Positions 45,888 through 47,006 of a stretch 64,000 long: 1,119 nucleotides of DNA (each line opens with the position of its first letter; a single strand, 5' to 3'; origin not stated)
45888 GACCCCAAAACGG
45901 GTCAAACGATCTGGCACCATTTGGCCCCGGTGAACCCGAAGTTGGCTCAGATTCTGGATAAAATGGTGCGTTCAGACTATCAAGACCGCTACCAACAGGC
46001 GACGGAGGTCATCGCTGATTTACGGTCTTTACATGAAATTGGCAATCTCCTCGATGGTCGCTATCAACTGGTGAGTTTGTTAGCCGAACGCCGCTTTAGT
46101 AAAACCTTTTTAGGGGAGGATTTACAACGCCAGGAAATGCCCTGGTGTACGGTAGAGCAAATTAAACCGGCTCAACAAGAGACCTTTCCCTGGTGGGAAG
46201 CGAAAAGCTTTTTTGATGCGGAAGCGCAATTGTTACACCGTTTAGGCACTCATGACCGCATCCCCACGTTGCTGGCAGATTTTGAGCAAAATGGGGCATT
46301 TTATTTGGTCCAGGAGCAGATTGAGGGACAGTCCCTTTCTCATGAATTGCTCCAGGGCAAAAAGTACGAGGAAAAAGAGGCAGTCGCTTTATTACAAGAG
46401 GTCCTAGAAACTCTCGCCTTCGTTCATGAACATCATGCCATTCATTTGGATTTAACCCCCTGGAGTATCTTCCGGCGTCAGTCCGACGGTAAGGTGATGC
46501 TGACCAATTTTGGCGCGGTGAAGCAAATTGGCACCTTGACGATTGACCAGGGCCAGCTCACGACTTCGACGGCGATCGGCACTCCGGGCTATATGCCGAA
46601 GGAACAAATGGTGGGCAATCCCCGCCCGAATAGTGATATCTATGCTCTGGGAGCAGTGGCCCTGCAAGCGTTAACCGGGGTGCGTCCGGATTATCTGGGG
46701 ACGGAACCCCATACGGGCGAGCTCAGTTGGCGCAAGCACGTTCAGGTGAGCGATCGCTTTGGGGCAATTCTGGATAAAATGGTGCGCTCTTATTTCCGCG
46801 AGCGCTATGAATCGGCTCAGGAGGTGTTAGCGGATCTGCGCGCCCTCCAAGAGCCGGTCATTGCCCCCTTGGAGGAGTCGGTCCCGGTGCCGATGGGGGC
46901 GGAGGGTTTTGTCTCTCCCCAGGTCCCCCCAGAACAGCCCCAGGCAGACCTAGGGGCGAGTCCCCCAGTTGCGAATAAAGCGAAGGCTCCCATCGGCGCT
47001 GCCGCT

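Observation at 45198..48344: Receptor-like protein with two tandem degenerate kinase domains, a TM helix and a long TPR array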

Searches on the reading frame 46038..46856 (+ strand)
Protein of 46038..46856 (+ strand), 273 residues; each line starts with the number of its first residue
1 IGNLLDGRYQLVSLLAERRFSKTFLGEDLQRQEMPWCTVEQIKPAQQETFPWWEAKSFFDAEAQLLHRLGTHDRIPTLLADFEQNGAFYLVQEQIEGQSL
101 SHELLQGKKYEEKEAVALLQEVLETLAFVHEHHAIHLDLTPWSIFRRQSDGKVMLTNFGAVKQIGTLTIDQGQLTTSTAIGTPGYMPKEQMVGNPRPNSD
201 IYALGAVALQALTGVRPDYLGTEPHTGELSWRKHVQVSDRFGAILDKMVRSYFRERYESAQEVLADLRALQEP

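Call 6: search_solved_structures(query=window:46038-46856:+, show_alignments=3)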
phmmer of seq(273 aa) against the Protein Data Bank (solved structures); distinct sequences matched with E-value up to 0.001: 871 (the best 60 are shown).
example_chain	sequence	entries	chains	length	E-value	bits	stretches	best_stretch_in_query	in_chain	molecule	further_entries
2jam_A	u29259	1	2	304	2.6e-17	66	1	60-226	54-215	CALCIUM/CALMODULIN-DEPENDENT PROTEIN KINASE TYPE 1G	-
4fg7_A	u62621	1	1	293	9.5e-17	64.2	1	11-224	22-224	Calcium/calmodulin-dependent protein kinase type 1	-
4fg8_A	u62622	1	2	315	1.2e-16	63.9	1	11-224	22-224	Calcium/calmodulin-dependent protein kinase type 1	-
4fg9_A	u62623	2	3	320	1.2e-16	63.8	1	11-224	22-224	Calcium/calmodulin-dependent protein kinase type 1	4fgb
1a06_A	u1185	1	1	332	2.8e-16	62.6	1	13-224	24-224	CALCIUM/CALMODULIN-DEPENDENT PROTEIN KINASE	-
6qp5_A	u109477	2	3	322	3.6e-15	59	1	59-221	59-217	Calcium/calmodulin-dependent protein kinase type 1D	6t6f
2jc6_A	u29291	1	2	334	4e-15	58.9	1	59-221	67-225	CALCIUM/CALMODULIN-DEPENDENT PROTEIN KINASE TYPE 1D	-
6t28_AAA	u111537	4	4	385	5.6e-15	58.4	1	59-220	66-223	Calcium/calmodulin-dependent protein kinase type 1D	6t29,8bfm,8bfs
3dfa_A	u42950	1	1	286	1.3e-13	53.9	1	8-220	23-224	Calcium-dependent protein kinase cgd3_920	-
2wei_A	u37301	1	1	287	1.3e-13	53.9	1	8-220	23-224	CALMODULIN-DOMAIN PROTEIN KINASE 1, PUTATIVE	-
4mvf_A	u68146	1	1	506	1.5e-13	53.7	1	59-223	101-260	Calcium-dependent protein kinase 2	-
9ruj_A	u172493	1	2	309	1.6e-13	53.6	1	1-219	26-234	Serine/threonine-protein kinase StkP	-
3ma6_A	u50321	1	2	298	1.8e-13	53.4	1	9-219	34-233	Calmodulin-domain protein kinase 1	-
9ruk_A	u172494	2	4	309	2.5e-13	53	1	1-219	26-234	Serine/threonine-protein kinase StkP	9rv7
9ru3_A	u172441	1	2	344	2.9e-13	52.7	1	1-219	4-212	Serine/threonine-protein kinase StkP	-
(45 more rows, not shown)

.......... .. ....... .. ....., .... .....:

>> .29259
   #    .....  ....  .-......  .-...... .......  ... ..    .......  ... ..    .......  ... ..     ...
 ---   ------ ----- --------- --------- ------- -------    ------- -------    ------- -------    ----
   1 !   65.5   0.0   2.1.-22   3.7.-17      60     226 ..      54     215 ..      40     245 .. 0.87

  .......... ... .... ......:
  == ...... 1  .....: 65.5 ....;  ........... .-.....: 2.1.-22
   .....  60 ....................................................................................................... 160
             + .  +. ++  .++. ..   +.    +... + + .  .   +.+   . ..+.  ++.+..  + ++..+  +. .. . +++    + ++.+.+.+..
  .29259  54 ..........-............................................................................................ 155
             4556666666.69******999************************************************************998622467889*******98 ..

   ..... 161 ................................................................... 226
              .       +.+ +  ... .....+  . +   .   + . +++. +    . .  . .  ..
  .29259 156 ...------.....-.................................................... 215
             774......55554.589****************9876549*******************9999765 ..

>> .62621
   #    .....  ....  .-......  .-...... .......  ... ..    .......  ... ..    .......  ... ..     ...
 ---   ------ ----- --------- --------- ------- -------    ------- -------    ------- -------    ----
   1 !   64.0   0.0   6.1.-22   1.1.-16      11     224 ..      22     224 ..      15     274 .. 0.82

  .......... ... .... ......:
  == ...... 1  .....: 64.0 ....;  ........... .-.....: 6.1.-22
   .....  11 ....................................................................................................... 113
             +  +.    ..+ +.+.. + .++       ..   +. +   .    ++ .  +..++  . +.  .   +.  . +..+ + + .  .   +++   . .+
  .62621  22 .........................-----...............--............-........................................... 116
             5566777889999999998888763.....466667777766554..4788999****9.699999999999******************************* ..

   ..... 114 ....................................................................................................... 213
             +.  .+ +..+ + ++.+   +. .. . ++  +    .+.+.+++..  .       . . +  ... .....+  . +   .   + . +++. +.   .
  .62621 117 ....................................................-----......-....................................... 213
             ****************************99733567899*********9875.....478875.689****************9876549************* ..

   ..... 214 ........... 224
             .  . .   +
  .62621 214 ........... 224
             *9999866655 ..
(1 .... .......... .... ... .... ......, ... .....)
